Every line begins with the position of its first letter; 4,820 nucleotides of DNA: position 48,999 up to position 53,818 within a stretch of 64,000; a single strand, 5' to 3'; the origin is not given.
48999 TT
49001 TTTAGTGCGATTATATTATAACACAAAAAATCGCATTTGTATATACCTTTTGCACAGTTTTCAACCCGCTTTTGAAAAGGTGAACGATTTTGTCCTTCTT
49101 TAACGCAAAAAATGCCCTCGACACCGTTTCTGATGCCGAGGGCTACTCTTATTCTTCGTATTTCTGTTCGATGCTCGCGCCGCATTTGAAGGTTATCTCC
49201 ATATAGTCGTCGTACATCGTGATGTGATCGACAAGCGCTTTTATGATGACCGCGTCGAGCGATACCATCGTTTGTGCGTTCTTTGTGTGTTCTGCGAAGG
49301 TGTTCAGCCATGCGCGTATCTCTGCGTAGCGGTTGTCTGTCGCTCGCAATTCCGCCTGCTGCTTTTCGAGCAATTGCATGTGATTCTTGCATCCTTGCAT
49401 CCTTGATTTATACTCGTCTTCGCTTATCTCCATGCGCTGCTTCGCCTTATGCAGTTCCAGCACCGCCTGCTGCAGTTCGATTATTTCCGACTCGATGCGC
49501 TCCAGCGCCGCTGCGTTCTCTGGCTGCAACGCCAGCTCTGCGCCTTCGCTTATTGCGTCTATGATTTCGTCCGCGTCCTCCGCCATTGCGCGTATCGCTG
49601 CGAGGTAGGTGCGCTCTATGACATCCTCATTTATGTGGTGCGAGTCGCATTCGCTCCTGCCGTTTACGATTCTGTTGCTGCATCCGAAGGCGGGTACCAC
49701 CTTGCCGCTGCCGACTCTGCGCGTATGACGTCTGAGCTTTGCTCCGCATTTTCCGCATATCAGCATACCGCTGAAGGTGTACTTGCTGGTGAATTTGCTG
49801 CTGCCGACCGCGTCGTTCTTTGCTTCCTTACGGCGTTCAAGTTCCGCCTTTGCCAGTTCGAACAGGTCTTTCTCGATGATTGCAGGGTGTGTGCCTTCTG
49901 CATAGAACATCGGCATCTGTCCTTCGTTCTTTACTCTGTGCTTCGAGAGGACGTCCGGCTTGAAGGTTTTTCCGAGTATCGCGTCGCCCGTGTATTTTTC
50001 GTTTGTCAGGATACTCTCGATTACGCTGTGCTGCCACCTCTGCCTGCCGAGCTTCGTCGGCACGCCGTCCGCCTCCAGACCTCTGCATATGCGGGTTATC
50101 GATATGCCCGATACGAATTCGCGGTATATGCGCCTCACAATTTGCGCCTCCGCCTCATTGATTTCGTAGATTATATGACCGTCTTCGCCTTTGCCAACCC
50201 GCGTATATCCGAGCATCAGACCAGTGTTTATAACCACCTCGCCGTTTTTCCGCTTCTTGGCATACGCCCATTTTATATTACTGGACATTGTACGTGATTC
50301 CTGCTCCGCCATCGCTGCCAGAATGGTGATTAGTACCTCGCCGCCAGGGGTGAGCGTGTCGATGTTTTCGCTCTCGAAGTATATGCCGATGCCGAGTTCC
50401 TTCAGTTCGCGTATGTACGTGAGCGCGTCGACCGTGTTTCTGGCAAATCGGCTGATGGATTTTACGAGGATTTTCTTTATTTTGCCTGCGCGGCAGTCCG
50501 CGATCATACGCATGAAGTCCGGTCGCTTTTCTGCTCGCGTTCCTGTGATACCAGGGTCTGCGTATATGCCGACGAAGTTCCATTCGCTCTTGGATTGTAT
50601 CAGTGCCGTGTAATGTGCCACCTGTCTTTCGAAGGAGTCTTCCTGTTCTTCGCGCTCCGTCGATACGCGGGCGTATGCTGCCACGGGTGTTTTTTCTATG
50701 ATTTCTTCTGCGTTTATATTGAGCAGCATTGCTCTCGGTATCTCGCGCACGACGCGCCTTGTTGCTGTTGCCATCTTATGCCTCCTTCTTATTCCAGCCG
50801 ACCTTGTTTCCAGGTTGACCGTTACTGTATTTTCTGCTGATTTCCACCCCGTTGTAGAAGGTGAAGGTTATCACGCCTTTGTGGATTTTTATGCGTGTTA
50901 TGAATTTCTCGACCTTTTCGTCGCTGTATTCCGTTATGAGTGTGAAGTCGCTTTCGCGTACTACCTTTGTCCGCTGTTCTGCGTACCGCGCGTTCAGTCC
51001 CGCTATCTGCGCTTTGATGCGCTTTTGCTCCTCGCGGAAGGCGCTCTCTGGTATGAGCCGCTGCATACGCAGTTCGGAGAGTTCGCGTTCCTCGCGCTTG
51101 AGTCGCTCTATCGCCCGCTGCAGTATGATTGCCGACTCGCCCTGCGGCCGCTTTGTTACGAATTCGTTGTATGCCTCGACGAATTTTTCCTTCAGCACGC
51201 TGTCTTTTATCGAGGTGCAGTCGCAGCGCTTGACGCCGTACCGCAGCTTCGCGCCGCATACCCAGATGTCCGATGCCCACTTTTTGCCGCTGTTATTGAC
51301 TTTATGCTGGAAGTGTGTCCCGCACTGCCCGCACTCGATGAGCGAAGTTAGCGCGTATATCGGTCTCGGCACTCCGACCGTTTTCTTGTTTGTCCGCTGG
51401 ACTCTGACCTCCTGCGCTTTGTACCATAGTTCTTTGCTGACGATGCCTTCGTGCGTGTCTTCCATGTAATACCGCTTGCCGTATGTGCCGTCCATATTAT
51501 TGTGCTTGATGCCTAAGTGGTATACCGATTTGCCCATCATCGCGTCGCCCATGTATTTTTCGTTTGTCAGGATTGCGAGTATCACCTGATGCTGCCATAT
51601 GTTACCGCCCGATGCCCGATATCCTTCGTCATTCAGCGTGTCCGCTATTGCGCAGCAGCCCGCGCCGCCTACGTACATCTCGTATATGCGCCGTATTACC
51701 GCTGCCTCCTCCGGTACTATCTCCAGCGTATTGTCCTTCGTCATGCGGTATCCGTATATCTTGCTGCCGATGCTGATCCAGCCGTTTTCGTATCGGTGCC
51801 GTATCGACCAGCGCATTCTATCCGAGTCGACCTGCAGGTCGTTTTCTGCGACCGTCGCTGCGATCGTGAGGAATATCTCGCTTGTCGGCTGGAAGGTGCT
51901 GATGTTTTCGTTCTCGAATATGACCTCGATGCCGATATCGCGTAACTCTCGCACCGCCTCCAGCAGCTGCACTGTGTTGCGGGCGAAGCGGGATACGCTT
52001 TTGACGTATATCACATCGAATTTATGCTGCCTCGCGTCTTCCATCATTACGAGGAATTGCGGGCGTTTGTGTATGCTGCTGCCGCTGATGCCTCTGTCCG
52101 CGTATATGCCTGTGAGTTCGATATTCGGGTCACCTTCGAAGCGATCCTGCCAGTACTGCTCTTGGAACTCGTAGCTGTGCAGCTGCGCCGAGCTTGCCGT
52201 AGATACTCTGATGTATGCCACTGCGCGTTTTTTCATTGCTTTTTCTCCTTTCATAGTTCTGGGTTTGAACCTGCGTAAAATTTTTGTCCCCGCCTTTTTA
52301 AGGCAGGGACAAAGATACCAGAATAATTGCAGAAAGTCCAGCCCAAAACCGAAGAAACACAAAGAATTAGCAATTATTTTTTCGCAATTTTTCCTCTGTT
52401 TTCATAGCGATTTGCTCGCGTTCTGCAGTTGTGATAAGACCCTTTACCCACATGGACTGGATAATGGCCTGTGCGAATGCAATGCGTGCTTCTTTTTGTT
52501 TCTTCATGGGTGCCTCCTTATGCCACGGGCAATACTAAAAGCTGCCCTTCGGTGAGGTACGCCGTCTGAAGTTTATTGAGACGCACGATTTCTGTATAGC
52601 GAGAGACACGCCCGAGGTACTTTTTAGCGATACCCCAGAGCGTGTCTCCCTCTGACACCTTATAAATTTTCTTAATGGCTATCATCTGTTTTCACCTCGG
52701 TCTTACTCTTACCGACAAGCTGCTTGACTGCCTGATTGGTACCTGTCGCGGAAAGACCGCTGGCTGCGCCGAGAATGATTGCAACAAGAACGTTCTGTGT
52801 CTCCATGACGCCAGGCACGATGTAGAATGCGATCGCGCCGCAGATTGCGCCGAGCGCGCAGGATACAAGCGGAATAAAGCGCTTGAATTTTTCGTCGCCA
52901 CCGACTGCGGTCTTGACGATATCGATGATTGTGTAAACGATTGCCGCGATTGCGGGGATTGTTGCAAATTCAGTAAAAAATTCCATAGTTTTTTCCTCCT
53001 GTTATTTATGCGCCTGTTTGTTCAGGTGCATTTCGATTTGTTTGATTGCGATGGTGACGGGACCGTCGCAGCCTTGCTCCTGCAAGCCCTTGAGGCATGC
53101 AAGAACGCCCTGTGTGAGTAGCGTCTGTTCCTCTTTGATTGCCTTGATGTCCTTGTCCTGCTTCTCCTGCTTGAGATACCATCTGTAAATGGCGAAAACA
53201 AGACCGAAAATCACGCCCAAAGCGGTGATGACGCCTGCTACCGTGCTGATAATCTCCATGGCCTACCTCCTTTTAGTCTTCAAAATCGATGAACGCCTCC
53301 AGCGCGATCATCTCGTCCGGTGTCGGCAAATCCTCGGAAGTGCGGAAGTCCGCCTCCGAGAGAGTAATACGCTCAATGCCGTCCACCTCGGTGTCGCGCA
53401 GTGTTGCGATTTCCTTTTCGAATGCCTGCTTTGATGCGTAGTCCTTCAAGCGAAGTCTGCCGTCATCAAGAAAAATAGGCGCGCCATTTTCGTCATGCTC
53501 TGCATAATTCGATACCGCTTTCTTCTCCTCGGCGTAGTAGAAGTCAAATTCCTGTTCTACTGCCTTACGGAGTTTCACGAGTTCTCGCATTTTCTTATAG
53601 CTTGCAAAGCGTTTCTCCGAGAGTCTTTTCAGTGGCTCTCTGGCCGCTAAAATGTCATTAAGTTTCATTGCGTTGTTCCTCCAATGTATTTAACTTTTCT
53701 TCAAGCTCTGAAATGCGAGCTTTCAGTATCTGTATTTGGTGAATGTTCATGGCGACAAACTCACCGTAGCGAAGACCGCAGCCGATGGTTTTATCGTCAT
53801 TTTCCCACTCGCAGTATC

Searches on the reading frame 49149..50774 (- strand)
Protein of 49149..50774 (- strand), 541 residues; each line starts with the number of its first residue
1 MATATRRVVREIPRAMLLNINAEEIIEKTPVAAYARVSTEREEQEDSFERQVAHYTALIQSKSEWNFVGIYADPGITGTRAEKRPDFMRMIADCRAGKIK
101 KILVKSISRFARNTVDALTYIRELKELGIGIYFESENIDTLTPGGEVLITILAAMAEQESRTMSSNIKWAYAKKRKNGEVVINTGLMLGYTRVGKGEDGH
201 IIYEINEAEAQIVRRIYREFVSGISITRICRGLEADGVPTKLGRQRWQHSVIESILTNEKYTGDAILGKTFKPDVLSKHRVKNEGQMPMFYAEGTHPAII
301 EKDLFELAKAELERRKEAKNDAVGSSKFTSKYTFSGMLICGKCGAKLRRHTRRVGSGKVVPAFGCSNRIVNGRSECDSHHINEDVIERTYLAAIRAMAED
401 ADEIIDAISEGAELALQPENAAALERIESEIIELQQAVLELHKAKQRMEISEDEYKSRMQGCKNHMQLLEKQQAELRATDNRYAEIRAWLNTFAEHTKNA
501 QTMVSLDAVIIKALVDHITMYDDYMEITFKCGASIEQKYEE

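Call 12: find_related_loci(query=window:49149-50774:-, collection=genome_contigs, flank=10000)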
Query window:49149-50774:- (541 aa) in genome_contigs; peptide patterns used: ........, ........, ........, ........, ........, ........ (x = any residue, [..] = any of these).
70 stretches matched a pattern; 17 encode a relative of the query (tblastn E <= 1e-3); 17 distinct loci.
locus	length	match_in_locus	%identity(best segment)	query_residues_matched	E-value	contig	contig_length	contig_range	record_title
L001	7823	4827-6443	69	1-539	0e+0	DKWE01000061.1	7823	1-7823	MAG TPA_asm: Lachnospiraceae bacterium UBA7160 UBA7160_contig_396, whole genome shotgun sequence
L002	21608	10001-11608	67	4-539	0e+0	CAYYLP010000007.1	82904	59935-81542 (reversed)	MAG TPA_asm: uncultured Ruminococcus sp. isolate binchicken_co370_252 genome assembly, contig: NODE_418_length_82904_cov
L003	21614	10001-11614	62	1-539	0e+0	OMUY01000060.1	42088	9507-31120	uncultured Clostridiales bacterium isolate hRUG903 genome assembly, contig: NODE_672_length_42088_cov_22.9162, whole gen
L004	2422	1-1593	62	8-539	0e+0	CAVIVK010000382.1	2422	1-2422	Bifidobacteriaceae bacterium isolate G02624-L1_cleanbin_000027 genome assembly, contig: Spades_G02624-L1_contig_16392, w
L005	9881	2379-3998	59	1-539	0e+0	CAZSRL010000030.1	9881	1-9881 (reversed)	MAG TPA_asm: uncultured Muribaculaceae bacterium isolate SRP192927_co4_745 genome assembly, contig: NODE_17066_length_98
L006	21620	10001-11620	59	1-539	0e+0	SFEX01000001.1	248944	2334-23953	MAG: Clostridiales bacterium isolate W0P37.007 Contig6, whole genome shotgun sequence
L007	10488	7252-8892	59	2-539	0e+0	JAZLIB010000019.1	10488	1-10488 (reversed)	MAG: Vescimonas sp. isolate T1900044979_TA20190041.MAGScoT_cleanbin_000038 SGB_4076_k141_831562, whole genome shotgun se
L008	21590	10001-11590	59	1-540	0e+0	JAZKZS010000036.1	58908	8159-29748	MAG: Acutalibacteraceae bacterium isolate T1900045086_TC20190080.MAGScoT_cleanbin_000002 SGB_4684_k141_2457066, whole ge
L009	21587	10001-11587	57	1-539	0e+0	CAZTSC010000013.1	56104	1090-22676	MAG TPA_asm: uncultured Faecalibacterium sp. isolate binchicken_co370_329 genome assembly, contig: NODE_760_length_56104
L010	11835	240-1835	58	6-535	0e+0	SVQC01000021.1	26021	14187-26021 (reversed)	MAG: Oscillospiraceae bacterium isolate SIG607 NODE_3047_length_26021_cov_5.428885, whole genome shotgun sequence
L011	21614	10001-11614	62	1-539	0e+0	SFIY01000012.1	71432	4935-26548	MAG: Clostridiales bacterium isolate W1P28.010 Contig115, whole genome shotgun sequence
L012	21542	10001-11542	44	12-534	1e-133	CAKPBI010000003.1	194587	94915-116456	MAG: uncultured Bacilli bacterium isolate REFINED_METABAT215_TOP10_CONTIGS_1500_ASSEMBLY_K77_MERGED__Hadza_MoBio_hadza-I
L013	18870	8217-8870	89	323-540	2e-130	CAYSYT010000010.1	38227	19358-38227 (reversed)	MAG TPA_asm: uncultured Christensenella sp. isolate SRP350583_co2_471 genome assembly, contig: NODE_1331_length_38227_co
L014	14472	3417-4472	40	1-355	6e-75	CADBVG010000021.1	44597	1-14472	MAG: uncultured Clostridiales bacterium isolate RUG14340 genome assembly, contig: RUG14340_asm_21, whole genome shotgun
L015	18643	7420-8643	37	4-419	7e-74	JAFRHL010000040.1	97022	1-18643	MAG: Eubacterium sp. isolate RGIG2473 Goat_Jejunum-2__c231339, whole genome shotgun sequence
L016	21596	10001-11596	60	1-539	0e+0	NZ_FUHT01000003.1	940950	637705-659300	Massiliimalia massiliensis strain Marseille-P2963T, whole genome shotgun sequence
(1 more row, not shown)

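Call 42: search_protein_families(library=pfam, proteins=[L013:11659-12447:+], max_evalue=0.01)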
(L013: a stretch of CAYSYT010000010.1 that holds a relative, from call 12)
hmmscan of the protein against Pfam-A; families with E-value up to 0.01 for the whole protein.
L013:11659-12447:+ (262 aa): 1 family
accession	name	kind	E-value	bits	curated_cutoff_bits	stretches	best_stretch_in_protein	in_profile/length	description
PF08238.18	Sel1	-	8.3e-26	89.9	30.7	3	80-113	3-36/36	Sel1 repeat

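Call 43: search_protein_families(library=padloc, proteins=[L013:11659-12447:+], max_evalue=0.01)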
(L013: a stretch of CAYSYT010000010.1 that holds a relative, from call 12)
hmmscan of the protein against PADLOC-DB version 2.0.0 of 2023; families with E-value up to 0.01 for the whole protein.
L013:11659-12447:+ (262 aa): 1 family
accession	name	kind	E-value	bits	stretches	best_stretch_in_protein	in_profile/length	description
PDLC00284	PtuA1|PtuA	-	0.0015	15.4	0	144-190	15-61/545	AAA ATPase domain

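Call 74: search_protein_families(library=pfam, proteins=[L002:11826-12428:+, L002:13784-14668:+, L003:12184-13185:+, L005:5067-7400:+, L008:11972-13258:+, L008:13770-15191:+, L009:12162-13259:+, L010:5202-6713:+, L016:11719-12480:+, L016:12477-13427:+], max_evalue=0.001)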
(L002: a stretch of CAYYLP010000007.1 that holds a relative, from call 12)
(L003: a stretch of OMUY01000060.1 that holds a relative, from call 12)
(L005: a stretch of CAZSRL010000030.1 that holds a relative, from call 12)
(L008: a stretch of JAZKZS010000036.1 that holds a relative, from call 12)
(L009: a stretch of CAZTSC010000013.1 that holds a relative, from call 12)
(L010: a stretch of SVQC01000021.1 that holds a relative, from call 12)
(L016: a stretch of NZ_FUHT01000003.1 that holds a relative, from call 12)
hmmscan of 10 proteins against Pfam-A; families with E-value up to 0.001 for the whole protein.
L002:11826-12428:+ (200 aa): 0 families

L002:13784-14668:+ (294 aa): 1 family
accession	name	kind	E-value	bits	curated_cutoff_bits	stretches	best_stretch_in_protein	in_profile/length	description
PF00294.29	PfkB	-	3e-45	155.3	25.8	1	6-284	7-301/302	pfkB family carbohydrate kinase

L003:12184-13185:+ (333 aa): 4 families
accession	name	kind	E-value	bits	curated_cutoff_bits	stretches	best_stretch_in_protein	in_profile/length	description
PF13481.12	AAA_25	-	5.2e-27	95.2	27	1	16-178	18-194/195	AAA domain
PF05729.18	NACHT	-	2.9e-05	24.4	26.7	1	33-172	2-128/167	NACHT domain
PF06745.19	ATPase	-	8.4e-05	22.5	26.6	0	114-181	108-171/231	KaiC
PF03796.21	DnaB_C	-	0.0004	20.3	27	1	31-211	19-173/255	DnaB-like helicase C terminal domain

L005:5067-7400:+ (777 aa): 0 families

L008:11972-13258:+ (428 aa): 0 families

L008:13770-15191:+ (473 aa): 6 families
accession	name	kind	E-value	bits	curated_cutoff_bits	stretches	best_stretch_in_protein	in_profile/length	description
PF01381.28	HTH_3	-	1.1e-15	57.8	23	1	7-61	1-55/55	Helix-turn-helix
PF12844.13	HTH_19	-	1.2e-08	35.1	30.2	1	4-62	1-59/64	Helix-turn-helix domain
PF13560.12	HTH_31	-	4.9e-08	33.6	27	1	4-60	3-60/64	Helix-turn-helix domain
PF07022.19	Phage_CI_repr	-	2.1e-05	25.2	22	1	12-62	8-58/65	Bacteriophage CI repressor helix-turn-helix domain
PF01757.29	Acyl_transf_3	-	0.00013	21.6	31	1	241-338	143-233/326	Acyltransferase domain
PF13443.12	HTH_26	-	0.00046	20.8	22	1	7-65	2-61/63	Cro/C1-type HTH DNA-binding domain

L009:12162-13259:+ (365 aa): 2 families
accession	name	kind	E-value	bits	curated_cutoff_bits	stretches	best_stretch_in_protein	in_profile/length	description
PF01381.28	HTH_3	-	5.8e-09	36.3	23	1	21-72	3-54/55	Helix-turn-helix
PF06114.19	Peptidase_M78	-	6.9e-05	23.1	22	1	244-341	30-121/123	IrrE N-terminal-like domain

L010:5202-6713:+ (503 aa): 1 family
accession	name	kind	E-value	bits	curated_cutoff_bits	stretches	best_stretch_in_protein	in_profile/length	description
PF00501.34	AMP-binding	-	6e-67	226.5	29.9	1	40-426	2-384/384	AMP-binding enzyme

L016:11719-12480:+ (253 aa): 0 families

L016:12477-13427:+ (316 aa): 0 families

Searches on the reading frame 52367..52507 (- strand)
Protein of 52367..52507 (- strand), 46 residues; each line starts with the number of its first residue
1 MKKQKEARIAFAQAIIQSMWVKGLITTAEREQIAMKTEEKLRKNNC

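Call 75: search_protein_families(library=phrogs, proteins=[window:52367-52507:-], max_evalue=0.001)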
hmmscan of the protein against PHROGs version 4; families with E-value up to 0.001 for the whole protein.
window:52367-52507:- (46 aa): 1 family
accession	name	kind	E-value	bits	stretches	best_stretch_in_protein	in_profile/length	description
phrog_2996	-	unknown function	0.0001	23.4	1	4-40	7-43/54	-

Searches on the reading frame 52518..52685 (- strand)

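Call 75: search_protein_families(library=phrogs, proteins=[window:52518-52685:-], max_evalue=0.001)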
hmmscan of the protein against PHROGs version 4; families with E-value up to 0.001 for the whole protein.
window:52518-52685:- (55 aa): 7 families
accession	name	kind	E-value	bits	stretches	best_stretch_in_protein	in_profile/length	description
phrog_380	-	lysis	5.2e-13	49.7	1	5-53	183-235/309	endolysin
phrog_975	-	tail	9.2e-09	35.7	1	7-46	6-45/238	baseplate protein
phrog_21966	-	unknown function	2.6e-06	28.5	1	5-53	94-145/146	-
phrog_1274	-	lysis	4.6e-06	27.4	1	5-45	23-60/70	lysM motif protein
phrog_14367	-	unknown function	3e-05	23.1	1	8-40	32-553/869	-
phrog_7348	-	lysis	0.00028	18.8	1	5-53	2104-2150/2564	endolysin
phrog_46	-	tail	0.00084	20.4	1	6-54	8-60/130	baseplate hub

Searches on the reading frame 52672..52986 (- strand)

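Call 75: search_protein_families(library=phrogs, proteins=[window:52672-52986:-], max_evalue=0.001)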
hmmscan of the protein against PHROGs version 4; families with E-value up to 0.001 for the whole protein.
window:52672-52986:- (104 aa): 2 families
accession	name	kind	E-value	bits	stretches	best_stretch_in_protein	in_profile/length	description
phrog_1299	-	lysis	7.6e-14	52.3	1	2-100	3-93/100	holin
phrog_1129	-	lysis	2.7e-11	44.3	1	8-95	9-85/86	holin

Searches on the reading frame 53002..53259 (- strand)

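Call 75: search_protein_families(library=phrogs, proteins=[window:53002-53259:-], max_evalue=0.001)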
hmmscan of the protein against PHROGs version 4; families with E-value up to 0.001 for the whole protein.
window:53002-53259:- (85 aa): 1 family
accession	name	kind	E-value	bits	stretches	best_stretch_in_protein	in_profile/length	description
phrog_1009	-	unknown function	2.4e-09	38.2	1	4-84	8-87/103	-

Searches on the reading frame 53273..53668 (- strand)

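Call 75: search_protein_families(library=phrogs, proteins=[window:53273-53668:-], max_evalue=0.001)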
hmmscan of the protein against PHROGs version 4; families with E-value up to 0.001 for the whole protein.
window:53273-53668:- (131 aa): 1 family
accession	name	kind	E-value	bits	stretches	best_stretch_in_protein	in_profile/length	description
phrog_1401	-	unknown function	5.6e-10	40.3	1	2-128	6-133/140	-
